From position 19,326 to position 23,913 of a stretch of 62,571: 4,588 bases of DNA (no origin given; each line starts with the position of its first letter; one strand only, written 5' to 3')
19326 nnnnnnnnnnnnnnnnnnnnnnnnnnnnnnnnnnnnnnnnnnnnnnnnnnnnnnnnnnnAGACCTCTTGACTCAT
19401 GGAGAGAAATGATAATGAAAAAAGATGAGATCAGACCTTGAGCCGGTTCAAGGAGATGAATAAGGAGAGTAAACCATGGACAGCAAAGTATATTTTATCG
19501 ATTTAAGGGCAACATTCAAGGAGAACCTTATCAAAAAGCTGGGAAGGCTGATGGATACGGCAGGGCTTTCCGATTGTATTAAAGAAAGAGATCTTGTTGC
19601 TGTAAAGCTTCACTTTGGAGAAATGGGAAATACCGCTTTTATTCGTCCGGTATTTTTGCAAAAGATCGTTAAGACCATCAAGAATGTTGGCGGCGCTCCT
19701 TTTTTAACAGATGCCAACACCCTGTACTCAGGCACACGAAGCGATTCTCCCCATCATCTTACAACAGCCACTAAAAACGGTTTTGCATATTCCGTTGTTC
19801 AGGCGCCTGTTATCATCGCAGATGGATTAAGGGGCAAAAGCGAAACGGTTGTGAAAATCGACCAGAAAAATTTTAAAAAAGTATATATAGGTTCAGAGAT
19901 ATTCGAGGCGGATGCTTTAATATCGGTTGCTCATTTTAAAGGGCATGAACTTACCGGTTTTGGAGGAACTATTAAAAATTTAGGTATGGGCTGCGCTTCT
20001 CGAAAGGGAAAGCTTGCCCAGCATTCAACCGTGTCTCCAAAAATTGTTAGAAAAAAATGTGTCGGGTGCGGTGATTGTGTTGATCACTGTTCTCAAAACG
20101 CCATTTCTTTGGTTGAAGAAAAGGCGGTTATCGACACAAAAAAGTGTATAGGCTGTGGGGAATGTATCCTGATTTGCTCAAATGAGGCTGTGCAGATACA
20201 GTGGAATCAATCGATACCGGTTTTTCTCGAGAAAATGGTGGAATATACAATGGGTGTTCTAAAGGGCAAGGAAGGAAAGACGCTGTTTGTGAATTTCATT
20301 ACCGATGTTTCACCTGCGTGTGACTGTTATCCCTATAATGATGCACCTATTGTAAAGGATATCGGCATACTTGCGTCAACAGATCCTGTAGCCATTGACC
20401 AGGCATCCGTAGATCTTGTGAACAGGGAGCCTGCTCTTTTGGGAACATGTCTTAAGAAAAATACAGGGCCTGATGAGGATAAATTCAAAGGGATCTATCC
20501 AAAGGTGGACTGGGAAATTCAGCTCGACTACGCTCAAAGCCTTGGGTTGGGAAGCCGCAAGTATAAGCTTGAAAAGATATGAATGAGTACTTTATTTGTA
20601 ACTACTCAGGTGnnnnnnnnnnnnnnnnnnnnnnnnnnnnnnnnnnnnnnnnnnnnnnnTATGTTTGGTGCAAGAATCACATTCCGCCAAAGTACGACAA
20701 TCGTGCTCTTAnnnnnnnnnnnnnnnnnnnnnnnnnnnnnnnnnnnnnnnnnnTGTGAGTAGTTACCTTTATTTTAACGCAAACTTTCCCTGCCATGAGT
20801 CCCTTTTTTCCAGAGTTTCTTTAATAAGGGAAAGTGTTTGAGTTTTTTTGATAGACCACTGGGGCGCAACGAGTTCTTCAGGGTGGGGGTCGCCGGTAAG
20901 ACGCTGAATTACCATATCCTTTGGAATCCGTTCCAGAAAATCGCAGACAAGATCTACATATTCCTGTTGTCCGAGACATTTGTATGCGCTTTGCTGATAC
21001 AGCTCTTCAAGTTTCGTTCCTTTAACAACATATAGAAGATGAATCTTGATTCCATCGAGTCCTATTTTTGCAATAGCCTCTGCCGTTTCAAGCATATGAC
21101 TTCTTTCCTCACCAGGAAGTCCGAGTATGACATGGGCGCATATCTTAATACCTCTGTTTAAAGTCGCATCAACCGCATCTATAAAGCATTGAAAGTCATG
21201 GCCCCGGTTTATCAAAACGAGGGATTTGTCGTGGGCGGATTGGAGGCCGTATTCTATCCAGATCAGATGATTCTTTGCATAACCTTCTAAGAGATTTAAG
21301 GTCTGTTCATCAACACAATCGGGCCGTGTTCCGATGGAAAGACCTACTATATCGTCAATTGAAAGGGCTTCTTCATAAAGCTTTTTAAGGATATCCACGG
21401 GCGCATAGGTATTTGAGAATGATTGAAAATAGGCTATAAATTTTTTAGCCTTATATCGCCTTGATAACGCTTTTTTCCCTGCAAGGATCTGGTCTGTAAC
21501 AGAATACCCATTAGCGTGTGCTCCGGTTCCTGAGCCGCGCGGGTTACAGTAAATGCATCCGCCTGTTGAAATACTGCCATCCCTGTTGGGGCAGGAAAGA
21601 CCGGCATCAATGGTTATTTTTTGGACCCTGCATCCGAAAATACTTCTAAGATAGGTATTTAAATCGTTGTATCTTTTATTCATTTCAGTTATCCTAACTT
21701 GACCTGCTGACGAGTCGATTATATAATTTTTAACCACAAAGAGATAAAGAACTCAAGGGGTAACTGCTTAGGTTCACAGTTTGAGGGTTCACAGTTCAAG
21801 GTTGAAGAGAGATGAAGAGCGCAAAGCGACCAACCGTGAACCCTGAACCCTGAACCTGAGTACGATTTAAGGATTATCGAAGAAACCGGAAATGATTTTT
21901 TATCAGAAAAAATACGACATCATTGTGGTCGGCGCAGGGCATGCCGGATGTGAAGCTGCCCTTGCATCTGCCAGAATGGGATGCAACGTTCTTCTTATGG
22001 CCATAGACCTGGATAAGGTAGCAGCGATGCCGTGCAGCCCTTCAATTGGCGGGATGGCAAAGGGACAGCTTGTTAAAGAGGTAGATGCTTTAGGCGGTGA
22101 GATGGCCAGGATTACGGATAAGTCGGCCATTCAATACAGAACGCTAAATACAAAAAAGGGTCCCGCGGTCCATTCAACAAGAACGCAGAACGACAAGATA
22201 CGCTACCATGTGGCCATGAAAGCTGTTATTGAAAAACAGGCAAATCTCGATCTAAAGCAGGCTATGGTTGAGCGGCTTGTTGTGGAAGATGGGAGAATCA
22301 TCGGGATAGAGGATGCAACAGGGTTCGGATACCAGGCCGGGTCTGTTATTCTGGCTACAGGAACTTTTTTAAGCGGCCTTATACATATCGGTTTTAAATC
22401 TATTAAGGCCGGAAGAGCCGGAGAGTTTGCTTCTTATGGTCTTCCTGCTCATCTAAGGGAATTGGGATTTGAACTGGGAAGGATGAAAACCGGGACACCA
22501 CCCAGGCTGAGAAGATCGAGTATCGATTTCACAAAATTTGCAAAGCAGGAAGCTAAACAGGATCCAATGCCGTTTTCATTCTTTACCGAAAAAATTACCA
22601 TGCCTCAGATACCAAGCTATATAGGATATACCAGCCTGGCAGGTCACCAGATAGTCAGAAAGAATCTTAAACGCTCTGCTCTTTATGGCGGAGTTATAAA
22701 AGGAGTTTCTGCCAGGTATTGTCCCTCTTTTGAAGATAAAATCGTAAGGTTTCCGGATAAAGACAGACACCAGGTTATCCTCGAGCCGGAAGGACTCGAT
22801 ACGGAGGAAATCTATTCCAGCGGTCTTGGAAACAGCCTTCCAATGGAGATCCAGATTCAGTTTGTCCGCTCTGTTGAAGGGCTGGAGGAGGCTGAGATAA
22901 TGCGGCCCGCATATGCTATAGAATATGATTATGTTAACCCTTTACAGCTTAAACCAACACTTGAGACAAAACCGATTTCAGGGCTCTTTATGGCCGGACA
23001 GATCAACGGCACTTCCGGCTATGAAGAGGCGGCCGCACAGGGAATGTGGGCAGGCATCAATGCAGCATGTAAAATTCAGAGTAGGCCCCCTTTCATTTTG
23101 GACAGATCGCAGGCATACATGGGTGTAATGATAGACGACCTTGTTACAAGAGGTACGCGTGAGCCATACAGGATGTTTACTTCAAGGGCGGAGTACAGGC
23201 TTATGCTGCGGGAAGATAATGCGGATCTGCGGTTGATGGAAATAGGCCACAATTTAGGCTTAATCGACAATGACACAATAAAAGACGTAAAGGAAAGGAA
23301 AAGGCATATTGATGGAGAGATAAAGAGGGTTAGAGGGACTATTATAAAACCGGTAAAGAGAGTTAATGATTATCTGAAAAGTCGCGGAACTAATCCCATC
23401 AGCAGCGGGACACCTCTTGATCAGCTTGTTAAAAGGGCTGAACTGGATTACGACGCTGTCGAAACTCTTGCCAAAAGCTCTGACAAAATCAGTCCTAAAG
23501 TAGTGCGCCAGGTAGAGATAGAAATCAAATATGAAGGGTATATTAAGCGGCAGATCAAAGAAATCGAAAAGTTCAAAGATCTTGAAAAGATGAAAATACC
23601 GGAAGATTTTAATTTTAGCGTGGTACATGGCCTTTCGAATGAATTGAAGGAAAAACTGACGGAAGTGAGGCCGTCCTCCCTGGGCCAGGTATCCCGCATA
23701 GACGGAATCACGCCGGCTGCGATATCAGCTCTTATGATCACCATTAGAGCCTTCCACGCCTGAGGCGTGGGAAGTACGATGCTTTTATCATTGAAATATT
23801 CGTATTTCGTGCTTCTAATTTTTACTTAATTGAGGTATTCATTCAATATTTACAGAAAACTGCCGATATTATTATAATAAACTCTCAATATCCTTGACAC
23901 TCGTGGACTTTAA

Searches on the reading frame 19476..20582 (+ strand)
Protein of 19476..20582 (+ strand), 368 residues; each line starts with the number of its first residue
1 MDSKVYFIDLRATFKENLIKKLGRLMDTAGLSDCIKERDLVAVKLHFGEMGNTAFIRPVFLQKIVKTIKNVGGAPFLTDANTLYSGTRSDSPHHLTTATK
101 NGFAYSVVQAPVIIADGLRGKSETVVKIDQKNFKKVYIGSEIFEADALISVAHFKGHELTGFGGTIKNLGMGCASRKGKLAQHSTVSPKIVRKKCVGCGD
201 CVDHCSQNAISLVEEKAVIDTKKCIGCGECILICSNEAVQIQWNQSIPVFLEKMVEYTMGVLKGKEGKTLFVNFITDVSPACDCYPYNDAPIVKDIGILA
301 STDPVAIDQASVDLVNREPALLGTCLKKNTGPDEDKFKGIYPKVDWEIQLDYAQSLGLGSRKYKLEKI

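Call 84: search_protein_families(library=pfam, proteins=[window:19476-20582:+], max_evalue=0.00001)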
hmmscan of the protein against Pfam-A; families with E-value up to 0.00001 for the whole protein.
window:19476-20582:+ (368 aa): 8 families
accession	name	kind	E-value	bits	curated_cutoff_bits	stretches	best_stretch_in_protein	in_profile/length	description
PF04015.17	DUF362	-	2.9e-53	181.3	24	1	41-313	1-200/200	Domain of unknown function (DUF362)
PF00037.32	Fer4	-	1.3e-10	41.1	21.1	0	218-239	2-23/24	4Fe-4S binding domain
PF12838.12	Fer4_7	-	1.8e-09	38.4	27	1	194-236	1-50/52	4Fe-4S dicluster domain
PF14697.11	Fer4_21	-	9.6e-09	35.7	35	0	217-249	1-36/59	4Fe-4S dicluster domain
PF12837.12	Fer4_6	-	1e-08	35.1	25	0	217-237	2-22/24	4Fe-4S binding domain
PF13237.11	Fer4_10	-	6.3e-08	32.9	25.5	1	189-234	3-52/53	4Fe-4S dicluster domain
PF13187.11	Fer4_9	-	1e-07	32.3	27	1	194-238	1-51/52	4Fe-4S dicluster domain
PF12797.12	Fer4_2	-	1.8e-07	31.1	24.5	0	217-234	3-20/22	4Fe-4S binding domain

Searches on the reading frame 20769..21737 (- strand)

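Call 84: search_protein_families(library=pfam, proteins=[window:20769-21737:-], max_evalue=0.00001)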
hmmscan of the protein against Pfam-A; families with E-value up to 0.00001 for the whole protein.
window:20769-21737:- (322 aa): 2 families
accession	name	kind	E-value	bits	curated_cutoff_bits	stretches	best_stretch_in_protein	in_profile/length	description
PF16199.10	Radical_SAM_C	-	1.4e-30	105.6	31.9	1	228-310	2-84/85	Radical_SAM C-terminal domain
PF04055.27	Radical_SAM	-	2.1e-15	57.7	29.5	1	59-221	9-165/166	Radical SAM superfamily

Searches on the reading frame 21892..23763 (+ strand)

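Call 84: search_protein_families(library=pfam, proteins=[window:21892-23763:+], max_evalue=0.00001)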
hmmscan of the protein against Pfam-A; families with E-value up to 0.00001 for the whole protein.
window:21892-23763:+ (623 aa): 5 families
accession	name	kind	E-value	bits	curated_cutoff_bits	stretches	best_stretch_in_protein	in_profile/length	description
PF01134.28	GIDA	-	4.5e-160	533.4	22.1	1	9-398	1-390/391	Glucose inhibited division protein A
PF13932.14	SAM_GIDA_C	-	2.2e-25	88.6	27.1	1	559-615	1-57/57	tRNA modifying enzyme MnmG/GidA C-terminal helical bundle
PF21680.2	GIDA_C_1st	-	5.4e-20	72.4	24.7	1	464-554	5-95/96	tRNA modifying enzyme MnmG/GidA C-terminal helical domain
PF12831.13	FAD_oxidored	-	2.5e-07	30.8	27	1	9-157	1-145/416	FAD dependent oxidoreductase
PF07992.20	Pyr_redox_2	-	2.8e-06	27.4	26.1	1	8-158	1-109/291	Pyridine nucleotide-disulphide oxidoreductase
